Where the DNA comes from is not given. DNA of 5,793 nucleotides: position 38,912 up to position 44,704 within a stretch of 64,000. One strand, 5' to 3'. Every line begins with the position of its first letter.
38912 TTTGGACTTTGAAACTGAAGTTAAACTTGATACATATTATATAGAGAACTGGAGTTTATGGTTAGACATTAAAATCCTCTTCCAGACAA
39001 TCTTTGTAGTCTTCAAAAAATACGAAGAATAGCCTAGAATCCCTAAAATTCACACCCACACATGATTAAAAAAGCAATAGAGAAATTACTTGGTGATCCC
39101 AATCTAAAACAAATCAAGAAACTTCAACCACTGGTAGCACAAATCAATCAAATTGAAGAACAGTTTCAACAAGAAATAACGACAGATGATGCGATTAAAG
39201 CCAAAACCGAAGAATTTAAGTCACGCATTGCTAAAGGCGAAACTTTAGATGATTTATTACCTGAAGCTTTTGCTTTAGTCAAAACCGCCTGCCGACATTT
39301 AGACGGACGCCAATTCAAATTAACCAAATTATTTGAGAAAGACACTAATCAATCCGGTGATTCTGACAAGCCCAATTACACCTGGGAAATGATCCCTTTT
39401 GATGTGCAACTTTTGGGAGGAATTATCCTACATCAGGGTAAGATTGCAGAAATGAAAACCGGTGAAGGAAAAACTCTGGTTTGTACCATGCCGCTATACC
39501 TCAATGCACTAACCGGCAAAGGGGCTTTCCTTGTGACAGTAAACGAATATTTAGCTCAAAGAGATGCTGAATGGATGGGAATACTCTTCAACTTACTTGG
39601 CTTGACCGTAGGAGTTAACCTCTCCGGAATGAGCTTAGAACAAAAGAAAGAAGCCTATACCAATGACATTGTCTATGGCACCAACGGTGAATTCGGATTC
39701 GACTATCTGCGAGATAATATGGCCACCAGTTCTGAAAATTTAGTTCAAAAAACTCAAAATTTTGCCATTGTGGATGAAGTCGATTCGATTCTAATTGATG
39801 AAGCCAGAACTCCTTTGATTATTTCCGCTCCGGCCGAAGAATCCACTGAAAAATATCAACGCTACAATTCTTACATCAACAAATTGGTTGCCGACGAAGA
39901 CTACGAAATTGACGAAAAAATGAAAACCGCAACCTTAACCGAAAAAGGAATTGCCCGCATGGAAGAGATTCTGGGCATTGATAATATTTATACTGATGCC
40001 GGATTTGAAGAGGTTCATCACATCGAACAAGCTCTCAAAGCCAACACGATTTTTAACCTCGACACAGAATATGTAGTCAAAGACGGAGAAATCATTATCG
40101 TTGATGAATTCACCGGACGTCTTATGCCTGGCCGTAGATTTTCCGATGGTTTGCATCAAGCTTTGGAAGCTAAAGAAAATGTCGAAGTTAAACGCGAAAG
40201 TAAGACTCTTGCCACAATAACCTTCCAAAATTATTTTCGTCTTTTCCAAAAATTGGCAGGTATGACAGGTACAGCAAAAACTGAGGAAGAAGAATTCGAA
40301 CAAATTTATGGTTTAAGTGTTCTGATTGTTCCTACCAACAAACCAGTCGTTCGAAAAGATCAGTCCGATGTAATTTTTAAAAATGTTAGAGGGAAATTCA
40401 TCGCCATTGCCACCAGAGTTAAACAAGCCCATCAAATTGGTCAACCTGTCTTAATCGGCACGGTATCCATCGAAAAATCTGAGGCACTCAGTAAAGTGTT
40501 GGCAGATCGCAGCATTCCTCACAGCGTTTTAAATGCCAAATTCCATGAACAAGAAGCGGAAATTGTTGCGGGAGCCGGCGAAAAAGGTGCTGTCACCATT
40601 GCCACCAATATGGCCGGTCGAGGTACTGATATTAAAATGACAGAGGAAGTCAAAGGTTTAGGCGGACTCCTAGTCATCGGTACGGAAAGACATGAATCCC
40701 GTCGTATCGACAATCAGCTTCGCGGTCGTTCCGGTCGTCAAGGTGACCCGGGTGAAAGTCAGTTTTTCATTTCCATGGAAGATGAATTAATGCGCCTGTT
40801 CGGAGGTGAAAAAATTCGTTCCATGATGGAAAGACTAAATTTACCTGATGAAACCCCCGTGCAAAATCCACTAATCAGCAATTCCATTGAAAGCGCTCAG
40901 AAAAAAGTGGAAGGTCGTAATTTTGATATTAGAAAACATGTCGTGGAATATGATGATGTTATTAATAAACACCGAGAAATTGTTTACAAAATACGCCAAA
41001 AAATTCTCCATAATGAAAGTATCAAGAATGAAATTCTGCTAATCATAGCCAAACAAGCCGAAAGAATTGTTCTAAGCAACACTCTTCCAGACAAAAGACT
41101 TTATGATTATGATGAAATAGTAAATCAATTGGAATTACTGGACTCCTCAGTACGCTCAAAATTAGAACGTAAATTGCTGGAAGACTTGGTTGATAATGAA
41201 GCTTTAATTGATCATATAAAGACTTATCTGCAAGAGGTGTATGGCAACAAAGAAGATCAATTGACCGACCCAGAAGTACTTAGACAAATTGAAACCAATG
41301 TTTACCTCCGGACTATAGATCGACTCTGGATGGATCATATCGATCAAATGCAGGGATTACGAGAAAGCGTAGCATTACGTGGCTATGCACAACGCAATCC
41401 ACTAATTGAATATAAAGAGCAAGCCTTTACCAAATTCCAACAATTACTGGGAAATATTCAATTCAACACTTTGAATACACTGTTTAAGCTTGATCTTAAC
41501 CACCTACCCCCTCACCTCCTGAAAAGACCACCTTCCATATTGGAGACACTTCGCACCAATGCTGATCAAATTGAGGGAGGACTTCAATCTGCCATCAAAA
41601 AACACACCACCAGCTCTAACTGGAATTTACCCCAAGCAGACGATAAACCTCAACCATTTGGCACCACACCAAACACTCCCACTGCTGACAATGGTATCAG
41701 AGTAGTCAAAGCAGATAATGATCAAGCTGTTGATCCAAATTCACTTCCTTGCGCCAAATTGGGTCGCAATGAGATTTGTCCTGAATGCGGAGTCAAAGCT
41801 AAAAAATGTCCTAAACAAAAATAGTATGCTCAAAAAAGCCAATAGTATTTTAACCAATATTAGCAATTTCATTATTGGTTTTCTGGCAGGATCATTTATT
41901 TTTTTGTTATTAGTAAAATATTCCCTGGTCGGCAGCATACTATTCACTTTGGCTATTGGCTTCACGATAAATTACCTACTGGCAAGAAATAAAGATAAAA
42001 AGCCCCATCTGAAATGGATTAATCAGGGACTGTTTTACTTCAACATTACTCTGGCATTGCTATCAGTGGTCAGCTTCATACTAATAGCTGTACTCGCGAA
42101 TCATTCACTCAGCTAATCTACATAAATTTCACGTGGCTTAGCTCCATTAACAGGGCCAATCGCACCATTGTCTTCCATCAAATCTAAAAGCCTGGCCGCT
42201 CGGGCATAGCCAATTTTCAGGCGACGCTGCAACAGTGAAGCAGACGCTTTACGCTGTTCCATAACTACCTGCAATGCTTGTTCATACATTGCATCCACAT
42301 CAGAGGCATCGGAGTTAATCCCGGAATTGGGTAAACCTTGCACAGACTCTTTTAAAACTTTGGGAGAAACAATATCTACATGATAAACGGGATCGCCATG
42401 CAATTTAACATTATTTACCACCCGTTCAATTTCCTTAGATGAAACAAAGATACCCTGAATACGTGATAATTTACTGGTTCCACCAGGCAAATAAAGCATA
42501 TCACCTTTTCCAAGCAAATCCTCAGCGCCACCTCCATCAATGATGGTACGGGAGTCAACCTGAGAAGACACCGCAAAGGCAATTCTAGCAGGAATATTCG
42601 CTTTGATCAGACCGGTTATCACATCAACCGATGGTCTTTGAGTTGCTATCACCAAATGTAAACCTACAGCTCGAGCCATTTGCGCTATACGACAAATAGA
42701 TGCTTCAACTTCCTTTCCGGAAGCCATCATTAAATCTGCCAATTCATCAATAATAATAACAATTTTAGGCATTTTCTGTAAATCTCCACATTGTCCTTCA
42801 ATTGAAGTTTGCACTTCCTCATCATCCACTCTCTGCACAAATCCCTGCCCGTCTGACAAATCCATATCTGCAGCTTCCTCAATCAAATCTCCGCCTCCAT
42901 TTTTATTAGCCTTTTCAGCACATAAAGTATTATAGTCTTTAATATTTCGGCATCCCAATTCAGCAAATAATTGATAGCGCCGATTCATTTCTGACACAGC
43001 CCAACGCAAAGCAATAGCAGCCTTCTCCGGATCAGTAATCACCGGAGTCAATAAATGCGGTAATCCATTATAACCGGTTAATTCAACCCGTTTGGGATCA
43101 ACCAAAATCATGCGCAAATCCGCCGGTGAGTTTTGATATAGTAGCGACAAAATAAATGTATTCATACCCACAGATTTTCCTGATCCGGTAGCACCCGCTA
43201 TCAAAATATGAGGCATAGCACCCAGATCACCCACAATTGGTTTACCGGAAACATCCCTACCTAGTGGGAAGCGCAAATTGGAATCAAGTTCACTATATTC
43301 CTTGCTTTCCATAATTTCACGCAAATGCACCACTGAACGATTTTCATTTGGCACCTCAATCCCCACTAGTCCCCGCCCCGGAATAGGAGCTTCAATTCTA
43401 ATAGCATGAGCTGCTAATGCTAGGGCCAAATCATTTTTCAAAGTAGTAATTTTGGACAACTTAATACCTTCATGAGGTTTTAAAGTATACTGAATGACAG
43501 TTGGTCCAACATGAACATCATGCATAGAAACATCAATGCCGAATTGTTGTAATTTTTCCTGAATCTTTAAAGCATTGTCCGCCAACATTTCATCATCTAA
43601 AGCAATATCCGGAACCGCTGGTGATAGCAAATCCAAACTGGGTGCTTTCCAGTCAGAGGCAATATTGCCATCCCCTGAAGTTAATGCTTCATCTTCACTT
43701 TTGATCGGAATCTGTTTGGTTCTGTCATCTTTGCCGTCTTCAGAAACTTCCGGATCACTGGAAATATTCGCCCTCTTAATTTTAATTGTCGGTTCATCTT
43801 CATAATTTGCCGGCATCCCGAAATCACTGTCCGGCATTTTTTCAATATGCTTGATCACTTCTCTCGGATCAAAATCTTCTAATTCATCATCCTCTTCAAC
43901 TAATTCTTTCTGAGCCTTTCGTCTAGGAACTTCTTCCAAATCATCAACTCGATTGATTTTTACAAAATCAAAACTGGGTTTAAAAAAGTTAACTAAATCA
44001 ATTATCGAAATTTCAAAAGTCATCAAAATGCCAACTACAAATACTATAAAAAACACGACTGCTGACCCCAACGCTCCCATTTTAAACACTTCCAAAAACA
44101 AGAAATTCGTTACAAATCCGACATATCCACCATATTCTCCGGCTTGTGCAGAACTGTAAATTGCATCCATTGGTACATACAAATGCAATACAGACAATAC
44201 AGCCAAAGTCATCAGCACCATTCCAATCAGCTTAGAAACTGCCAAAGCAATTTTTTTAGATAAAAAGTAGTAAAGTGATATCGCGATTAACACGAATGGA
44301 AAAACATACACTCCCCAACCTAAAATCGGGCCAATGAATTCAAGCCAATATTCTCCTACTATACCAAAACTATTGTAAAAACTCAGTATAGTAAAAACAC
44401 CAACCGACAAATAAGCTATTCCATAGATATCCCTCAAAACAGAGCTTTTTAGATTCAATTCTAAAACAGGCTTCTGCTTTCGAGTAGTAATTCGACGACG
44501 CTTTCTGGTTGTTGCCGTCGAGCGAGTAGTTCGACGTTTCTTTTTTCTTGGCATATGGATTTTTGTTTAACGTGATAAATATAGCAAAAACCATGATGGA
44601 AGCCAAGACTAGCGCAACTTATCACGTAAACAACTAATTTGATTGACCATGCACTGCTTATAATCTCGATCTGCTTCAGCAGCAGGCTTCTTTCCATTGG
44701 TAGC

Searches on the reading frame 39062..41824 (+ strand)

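Call 7: search_protein_families(library=pfam, proteins=[window:39062-41824:+], max_evalue=0.01)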
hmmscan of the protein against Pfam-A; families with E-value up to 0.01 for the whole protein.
window:39062-41824:+ (920 aa): 5 families
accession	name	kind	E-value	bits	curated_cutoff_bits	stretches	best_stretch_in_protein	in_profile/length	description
PF07517.20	SecA_DEAD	-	1.1e-118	396.2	24.6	1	7-413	2-290/290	SecA DEAD-like domain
PF21090.3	P-loop_SecA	-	7e-77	258.1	27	2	428-529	1-102/205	SecA P-loop domain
PF07516.18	SecA_SW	-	2.5e-55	188.1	26.7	1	599-810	1-199/200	SecA Wing and Scaffold domain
PF01043.26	SecA_PP_bind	-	1.1e-41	142.2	23.5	1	261-369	2-110/110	SecA preprotein cross-linking domain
PF00270.35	DEAD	-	1.3e-07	32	26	1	128-246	18-132/167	DEAD/DEAH box helicase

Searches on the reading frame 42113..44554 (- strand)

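Call 9: search_protein_families(library=pfam, proteins=[window:42113-44554:-], max_evalue=0.001)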
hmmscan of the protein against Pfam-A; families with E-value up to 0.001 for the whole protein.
window:42113-44554:- (813 aa): 5 families
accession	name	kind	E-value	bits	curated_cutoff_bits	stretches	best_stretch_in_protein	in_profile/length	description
PF01580.24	FtsK_SpoIIIE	-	1.1e-66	224.9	24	1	411-643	2-221/221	FtsK/SpoIIIE family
PF17854.6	FtsK_alpha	-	2.2e-29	102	22.9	1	305-403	2-101/101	FtsK alpha domain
PF09397.16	FtsK_gamma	-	6.6e-26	90.2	30.6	1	752-812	2-62/63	Ftsk gamma domain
PF13491.11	FtsK_4TM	-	5.2e-11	43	23.1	1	60-189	44-168/171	4TM region of DNA translocase FtsK/SpoIIIE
PF12846.13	AAA_10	-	8.3e-05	22.2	27.5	0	440-489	14-59/362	AAA-like domain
